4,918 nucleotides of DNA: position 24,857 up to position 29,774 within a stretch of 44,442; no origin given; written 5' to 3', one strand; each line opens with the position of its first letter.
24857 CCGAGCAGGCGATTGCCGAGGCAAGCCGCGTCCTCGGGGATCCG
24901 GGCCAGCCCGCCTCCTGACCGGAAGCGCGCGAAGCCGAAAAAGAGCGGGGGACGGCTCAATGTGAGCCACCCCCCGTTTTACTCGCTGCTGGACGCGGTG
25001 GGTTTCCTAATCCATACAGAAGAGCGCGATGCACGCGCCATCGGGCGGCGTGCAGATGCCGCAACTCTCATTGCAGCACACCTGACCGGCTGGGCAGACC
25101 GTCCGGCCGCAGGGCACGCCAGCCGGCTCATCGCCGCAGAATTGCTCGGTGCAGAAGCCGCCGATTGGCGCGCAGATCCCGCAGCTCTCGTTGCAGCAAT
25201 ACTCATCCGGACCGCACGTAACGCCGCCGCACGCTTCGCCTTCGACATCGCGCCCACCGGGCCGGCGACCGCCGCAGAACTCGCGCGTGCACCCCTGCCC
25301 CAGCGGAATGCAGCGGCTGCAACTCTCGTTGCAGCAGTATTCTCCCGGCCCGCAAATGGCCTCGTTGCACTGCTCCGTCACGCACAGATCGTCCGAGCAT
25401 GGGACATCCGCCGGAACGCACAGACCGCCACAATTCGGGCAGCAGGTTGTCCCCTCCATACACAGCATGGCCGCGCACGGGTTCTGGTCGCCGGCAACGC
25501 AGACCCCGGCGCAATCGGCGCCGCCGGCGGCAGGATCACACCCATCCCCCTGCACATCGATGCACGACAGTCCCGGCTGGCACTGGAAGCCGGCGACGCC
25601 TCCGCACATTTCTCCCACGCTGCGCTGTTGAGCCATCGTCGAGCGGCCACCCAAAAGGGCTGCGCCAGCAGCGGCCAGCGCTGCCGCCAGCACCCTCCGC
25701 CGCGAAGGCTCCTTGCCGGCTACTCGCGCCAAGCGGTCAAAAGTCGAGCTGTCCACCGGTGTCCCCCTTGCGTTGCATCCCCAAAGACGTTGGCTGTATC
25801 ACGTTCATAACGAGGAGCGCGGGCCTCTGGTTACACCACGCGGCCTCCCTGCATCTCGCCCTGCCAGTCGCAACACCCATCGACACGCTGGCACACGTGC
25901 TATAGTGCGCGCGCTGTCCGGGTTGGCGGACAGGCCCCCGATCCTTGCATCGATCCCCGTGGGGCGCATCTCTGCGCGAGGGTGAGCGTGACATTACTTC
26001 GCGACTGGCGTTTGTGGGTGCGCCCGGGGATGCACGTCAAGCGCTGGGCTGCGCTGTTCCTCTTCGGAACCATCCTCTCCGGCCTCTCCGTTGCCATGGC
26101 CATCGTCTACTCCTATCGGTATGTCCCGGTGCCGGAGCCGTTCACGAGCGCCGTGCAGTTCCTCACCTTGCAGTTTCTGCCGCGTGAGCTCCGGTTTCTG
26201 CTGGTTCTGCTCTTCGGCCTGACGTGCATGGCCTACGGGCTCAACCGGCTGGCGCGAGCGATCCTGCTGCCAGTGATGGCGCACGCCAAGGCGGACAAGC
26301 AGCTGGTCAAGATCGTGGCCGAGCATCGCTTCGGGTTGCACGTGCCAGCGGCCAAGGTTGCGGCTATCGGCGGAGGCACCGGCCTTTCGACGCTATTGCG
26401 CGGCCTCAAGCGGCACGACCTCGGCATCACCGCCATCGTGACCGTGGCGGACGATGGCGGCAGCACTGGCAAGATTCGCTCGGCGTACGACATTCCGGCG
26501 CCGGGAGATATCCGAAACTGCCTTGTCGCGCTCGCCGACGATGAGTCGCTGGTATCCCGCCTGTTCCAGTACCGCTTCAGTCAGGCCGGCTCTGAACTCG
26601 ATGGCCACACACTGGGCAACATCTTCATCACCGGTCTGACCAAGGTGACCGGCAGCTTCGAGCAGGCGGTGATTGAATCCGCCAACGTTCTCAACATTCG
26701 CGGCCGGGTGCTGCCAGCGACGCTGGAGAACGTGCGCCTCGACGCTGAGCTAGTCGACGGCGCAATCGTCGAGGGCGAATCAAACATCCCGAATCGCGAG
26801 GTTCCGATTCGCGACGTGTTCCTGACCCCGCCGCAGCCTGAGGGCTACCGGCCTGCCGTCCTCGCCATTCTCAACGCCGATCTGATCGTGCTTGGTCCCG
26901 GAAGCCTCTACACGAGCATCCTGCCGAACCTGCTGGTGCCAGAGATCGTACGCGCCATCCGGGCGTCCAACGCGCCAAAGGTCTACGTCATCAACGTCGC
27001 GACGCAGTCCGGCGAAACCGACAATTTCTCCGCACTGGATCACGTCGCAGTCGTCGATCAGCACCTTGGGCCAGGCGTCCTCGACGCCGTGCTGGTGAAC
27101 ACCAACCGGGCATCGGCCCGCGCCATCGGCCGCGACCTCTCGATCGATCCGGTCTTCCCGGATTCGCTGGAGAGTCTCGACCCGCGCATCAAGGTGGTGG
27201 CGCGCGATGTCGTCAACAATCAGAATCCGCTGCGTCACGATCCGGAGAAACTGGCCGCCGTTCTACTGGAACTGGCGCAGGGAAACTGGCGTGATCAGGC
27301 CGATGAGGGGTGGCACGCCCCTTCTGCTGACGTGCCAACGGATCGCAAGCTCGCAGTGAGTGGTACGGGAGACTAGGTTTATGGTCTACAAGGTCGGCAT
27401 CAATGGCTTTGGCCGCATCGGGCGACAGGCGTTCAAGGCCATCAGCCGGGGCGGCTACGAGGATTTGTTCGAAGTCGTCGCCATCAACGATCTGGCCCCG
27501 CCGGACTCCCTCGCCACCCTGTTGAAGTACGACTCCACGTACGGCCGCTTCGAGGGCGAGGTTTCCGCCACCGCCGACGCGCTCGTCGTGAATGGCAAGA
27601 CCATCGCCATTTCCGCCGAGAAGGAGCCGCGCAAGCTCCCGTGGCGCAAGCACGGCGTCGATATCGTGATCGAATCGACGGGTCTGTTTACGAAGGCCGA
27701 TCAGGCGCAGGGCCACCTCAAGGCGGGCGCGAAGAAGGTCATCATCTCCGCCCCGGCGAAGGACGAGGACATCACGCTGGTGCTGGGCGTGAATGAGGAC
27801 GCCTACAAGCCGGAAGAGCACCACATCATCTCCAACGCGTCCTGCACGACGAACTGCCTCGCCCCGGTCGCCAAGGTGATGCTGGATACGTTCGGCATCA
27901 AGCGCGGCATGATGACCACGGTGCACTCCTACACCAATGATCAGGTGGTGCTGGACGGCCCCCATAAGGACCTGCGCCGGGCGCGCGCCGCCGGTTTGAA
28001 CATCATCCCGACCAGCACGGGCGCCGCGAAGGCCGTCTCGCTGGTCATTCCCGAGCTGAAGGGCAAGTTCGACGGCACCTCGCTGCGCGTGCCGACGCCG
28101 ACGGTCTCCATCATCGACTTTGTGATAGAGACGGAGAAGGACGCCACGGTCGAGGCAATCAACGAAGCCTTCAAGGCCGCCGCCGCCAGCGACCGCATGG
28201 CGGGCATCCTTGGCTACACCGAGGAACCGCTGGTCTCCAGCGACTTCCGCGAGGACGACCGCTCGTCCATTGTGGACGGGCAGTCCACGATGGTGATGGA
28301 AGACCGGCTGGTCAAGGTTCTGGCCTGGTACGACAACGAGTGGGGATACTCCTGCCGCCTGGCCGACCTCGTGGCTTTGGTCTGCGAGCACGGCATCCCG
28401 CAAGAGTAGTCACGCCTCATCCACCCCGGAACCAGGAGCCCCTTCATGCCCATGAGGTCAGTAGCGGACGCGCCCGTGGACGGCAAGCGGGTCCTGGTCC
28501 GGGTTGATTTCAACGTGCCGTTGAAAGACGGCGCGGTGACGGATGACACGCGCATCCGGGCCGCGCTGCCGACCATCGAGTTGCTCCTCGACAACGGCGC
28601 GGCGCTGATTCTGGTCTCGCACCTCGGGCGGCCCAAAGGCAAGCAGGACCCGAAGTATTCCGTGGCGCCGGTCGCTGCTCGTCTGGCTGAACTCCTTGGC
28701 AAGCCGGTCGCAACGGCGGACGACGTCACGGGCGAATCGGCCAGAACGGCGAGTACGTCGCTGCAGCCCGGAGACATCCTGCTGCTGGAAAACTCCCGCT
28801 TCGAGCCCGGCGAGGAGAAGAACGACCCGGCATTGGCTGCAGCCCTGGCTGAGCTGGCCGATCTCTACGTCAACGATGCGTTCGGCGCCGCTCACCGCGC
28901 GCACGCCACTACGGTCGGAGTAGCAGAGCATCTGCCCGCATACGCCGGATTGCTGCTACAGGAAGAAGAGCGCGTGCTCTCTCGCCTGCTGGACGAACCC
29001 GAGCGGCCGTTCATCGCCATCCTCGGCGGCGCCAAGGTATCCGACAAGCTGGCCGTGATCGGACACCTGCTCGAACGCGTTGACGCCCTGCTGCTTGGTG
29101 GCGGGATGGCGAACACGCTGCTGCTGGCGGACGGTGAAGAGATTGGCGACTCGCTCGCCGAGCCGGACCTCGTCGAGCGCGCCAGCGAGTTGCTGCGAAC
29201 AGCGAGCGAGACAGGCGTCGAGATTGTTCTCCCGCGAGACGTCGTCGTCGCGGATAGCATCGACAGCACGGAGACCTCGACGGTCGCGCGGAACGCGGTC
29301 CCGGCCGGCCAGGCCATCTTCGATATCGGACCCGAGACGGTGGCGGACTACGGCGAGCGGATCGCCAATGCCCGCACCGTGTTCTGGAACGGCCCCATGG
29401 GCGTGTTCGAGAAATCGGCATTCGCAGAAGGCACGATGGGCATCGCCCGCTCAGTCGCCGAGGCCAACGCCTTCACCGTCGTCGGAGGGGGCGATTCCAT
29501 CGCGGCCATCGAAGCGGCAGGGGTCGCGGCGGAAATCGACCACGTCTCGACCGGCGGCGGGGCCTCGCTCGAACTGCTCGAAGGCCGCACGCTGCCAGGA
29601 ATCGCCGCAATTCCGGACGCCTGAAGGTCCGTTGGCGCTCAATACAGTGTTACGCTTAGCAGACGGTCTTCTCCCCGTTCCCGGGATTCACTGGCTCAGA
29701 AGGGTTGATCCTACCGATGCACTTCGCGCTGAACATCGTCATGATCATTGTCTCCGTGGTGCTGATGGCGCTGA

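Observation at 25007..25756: Tat-signal, histidine-free protein built from four 8-cysteine modules, next to the cytochrome c maturation cluster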

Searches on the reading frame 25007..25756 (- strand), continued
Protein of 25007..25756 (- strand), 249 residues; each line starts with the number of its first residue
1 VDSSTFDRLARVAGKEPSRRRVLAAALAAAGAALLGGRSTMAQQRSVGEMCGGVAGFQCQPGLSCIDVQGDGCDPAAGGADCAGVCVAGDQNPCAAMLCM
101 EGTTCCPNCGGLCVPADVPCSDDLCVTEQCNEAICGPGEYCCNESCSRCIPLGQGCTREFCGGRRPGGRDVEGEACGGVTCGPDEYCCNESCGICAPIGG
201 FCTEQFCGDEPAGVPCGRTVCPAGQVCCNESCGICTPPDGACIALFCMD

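Call 79: list_cluster_members(proteins=[P0145, P0153, P0179, P0185, P0227, P0255, P0235, P0223, P0175, P0128])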
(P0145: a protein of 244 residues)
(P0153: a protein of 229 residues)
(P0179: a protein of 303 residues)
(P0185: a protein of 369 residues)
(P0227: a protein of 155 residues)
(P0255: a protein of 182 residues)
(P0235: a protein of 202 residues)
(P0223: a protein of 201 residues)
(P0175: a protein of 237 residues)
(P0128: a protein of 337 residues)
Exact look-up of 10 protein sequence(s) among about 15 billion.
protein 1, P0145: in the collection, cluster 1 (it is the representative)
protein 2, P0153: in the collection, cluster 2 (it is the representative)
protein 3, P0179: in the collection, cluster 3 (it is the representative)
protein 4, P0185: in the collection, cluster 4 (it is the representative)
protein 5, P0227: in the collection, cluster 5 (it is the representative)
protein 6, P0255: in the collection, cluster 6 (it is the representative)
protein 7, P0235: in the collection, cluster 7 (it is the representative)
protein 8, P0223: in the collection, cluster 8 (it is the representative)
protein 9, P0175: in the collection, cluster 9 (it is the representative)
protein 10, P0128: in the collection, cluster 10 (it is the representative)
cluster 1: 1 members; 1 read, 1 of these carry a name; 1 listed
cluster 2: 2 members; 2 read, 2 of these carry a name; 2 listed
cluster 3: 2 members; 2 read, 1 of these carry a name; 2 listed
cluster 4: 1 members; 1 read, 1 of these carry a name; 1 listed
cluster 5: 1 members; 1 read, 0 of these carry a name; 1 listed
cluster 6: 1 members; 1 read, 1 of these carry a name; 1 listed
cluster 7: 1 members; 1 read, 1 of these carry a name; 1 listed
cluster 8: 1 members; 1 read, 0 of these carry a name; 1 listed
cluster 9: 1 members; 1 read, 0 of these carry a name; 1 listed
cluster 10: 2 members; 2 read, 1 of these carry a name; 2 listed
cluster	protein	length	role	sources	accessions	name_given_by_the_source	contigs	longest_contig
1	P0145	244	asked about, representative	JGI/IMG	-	hypothetical protein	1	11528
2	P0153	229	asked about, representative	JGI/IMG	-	hypothetical protein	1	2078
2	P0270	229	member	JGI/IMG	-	hypothetical protein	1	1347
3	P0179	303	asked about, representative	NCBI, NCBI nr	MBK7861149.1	MAG: hypothetical protein IPJ65_21565 [Archangiaceae bacterium] | hypothetical protein [Archangiaceae bacterium]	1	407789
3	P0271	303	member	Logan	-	-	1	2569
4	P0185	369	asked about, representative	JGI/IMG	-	hypothetical protein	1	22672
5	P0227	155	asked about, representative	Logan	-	-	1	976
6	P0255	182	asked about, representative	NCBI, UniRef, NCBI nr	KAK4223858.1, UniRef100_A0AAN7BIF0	hypothetical protein QBC38DRAFT_398861 [Podospora fimiseda] | Uncharacterized protein n=1 Tax=Podospora fimiseda TaxID=252190 RepID=A0AAN7BIF0_9PEZI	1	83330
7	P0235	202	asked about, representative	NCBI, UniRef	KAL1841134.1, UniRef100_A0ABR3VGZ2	hypothetical protein VTJ49DRAFT_7359 [Mycothermus thermophilus] | Uncharacterized protein n=1 Tax=Humicola insolens TaxID=85995 RepID=A0ABR3VGZ2_HUMIN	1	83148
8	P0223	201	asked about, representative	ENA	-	-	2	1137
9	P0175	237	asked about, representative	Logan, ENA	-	-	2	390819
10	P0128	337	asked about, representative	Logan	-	-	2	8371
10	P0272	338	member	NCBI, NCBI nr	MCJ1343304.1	hypothetical protein MMC31_001497 [Peltigera leucophlebia] | hypothetical protein [Peltigera leucophlebia]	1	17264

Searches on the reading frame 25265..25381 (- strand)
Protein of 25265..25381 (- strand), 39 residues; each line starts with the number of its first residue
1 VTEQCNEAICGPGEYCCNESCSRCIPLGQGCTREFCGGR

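Call 42: search_solved_structures(query=A3, max_evalue=10, show_alignments=3)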
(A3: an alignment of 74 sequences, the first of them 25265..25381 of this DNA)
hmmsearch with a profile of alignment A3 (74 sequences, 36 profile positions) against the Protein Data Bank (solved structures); distinct sequences matched with E-value up to 10: 3.
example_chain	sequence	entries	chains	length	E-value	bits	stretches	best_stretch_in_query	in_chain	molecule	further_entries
3zj2_A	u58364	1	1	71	0.078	16.3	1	5-21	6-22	NUCLEAR POLYADENYLATED RNA-BINDING PROTEIN NAB2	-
2k2z_A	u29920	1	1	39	1.9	11.9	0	6-16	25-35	Carboxypeptidase inhibitor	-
7pwf_D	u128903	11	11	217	4.4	10.7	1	18-35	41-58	Ribosomal protein S3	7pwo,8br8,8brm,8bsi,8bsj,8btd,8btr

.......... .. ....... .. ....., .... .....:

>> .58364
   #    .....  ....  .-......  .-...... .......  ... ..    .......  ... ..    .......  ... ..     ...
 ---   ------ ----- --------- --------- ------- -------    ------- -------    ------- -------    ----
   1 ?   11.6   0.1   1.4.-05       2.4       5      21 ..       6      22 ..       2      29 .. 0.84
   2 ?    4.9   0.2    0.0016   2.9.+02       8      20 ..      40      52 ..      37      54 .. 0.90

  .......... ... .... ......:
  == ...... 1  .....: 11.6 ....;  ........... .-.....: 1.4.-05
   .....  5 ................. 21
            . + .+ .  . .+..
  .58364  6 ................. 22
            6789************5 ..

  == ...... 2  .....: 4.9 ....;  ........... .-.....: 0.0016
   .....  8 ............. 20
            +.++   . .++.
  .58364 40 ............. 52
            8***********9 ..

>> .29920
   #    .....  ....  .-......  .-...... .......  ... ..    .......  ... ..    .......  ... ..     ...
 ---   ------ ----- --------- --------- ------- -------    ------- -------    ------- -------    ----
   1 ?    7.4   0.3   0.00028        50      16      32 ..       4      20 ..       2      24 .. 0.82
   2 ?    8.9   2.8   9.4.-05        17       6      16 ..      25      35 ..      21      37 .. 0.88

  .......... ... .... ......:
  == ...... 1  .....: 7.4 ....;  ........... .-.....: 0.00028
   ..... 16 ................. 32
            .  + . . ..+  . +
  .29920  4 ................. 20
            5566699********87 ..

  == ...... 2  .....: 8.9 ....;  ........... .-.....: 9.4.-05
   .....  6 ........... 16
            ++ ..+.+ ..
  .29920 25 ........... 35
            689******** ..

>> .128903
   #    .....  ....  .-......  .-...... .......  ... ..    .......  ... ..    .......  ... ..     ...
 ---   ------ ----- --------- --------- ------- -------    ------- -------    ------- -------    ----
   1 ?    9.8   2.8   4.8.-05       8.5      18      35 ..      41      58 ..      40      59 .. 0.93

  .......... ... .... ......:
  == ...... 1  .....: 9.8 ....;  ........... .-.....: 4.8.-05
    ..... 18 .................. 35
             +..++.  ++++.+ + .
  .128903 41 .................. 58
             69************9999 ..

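Call 45: predict_structure(alignment_id=A3)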
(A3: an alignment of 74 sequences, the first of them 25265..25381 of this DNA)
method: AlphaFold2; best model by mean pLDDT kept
length: 39 residues; sequences in the alignment: 74
mean_pLDDT: 92.6   pTM: 0.63
mean pLDDT of the five models: 92.6, 88.6, 88.5, 88.3, 88.2
residues with pLDDT >= 90: 34; 70-90: 4; 50-70: 1; < 50: 0
segments of 3 or more residues with pLDDT < 50: none
pLDDT, mean of each block of 10 residues (from residue 1): 94 96 96 84
secondary structure, 60 per line:
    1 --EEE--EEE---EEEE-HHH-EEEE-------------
elements in order: E3-5 E8-10 E14-17 E23-26

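Call 48: fold_search(model_id=the predicted structure, library=pdb)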
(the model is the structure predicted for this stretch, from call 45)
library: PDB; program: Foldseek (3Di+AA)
matches with E <= 10: 2; with E <= 0.001: 0
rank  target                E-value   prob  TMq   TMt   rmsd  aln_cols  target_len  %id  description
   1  1g26_MODEL_1_A        4.8e+00  0.08  0.40  0.47   3.1        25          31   36  THE SOLUTION STRUCTURE OF A WELL-FOLDED PEPTIDE BASED ON THE 31-RESIDUE AMINO-TERMINAL SUBDOMAIN OF HUMAN GRAN (released 2000-11-01)
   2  6zt0_AAAA             5.1e+00  0.08  0.36  0.29   2.5        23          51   39  Crystal structure of the Eiger TNF domain/Grindelwald extracellular domain complex (released 2021-03-03)

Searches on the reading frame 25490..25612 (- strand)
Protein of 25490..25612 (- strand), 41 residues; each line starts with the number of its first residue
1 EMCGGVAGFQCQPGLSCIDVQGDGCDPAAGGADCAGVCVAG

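Call 53: search_solved_structures(query=A5, max_evalue=10, show_alignments=5)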
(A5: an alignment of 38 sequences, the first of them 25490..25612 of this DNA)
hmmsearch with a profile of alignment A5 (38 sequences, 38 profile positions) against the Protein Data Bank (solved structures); distinct sequences matched with E-value up to 10: 2.
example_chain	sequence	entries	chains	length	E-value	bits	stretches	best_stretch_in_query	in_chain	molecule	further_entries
8dfg_B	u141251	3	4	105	0.59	13.6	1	12-38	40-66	Merozoite surface protein 1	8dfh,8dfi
5a22_A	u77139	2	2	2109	2.7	11.5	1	6-27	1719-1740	VESICULAR STOMATITIS VIRUS L POLYMERASE | RNA-directed RNA polymerase L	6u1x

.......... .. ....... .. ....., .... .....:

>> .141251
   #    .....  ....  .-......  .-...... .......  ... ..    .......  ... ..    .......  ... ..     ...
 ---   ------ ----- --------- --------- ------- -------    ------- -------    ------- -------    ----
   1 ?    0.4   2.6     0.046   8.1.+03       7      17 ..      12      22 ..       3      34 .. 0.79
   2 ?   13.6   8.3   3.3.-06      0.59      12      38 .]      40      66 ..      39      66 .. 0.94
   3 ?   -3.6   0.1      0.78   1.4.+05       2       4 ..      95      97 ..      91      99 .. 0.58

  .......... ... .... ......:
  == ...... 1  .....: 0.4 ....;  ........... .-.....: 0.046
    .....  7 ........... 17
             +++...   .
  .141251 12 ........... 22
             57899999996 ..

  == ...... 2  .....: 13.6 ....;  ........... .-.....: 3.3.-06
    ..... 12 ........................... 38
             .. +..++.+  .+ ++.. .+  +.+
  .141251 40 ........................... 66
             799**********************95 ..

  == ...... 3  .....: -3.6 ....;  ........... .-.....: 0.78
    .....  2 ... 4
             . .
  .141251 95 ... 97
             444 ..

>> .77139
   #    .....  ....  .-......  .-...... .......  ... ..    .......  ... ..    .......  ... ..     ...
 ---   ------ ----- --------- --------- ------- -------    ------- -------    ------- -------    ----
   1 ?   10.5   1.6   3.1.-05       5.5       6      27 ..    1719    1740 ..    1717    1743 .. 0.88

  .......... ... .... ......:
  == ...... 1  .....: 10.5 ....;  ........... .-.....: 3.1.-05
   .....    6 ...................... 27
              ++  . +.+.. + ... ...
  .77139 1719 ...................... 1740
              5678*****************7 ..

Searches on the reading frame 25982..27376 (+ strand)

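Call 10: search_protein_families(library=pfam, proteins=[window:25982-27376:+], max_evalue=0.00001)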
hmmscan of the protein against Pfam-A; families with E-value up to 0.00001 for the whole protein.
window:25982-27376:+ (464 aa): 1 family
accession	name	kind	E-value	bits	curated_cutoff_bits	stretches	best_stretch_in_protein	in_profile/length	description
PF01933.23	CofD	-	1.3e-101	340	30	1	126-409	1-288/290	2-phospho-L-lactate transferase CofD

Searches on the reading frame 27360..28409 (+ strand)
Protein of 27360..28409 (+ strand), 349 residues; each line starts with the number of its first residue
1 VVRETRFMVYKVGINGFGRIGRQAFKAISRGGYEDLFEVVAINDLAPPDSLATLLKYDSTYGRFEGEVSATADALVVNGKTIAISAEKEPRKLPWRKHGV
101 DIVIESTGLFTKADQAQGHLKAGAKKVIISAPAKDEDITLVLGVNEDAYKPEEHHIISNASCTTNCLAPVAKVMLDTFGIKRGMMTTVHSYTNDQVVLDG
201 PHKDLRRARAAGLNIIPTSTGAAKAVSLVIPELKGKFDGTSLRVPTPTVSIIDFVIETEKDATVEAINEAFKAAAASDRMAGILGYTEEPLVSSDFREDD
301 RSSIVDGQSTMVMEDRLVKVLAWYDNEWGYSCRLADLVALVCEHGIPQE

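Call 10: search_protein_families(library=pfam, proteins=[window:27360-28409:+], max_evalue=0.00001)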
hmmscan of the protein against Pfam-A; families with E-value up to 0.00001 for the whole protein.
window:27360-28409:+ (349 aa): 2 families
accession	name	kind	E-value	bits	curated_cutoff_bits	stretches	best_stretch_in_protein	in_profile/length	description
PF02800.25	Gp_dh_C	-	4.8e-68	228.1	24.4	1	167-324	1-158/158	Glyceraldehyde 3-phosphate dehydrogenase, C-terminal domain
PF00044.30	Gp_dh_N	-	6.7e-39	132.7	31.7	1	11-112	2-100/101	Glyceraldehyde 3-phosphate dehydrogenase, NAD binding domain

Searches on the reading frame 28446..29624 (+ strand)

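Call 10: search_protein_families(library=pfam, proteins=[window:28446-29624:+], max_evalue=0.00001)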
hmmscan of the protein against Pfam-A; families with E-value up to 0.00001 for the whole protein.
window:28446-29624:+ (392 aa): 1 family
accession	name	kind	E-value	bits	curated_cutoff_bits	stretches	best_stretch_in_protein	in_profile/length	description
PF00162.24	PGK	-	1.2e-154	515.3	27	1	7-381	2-379/379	Phosphoglycerate kinase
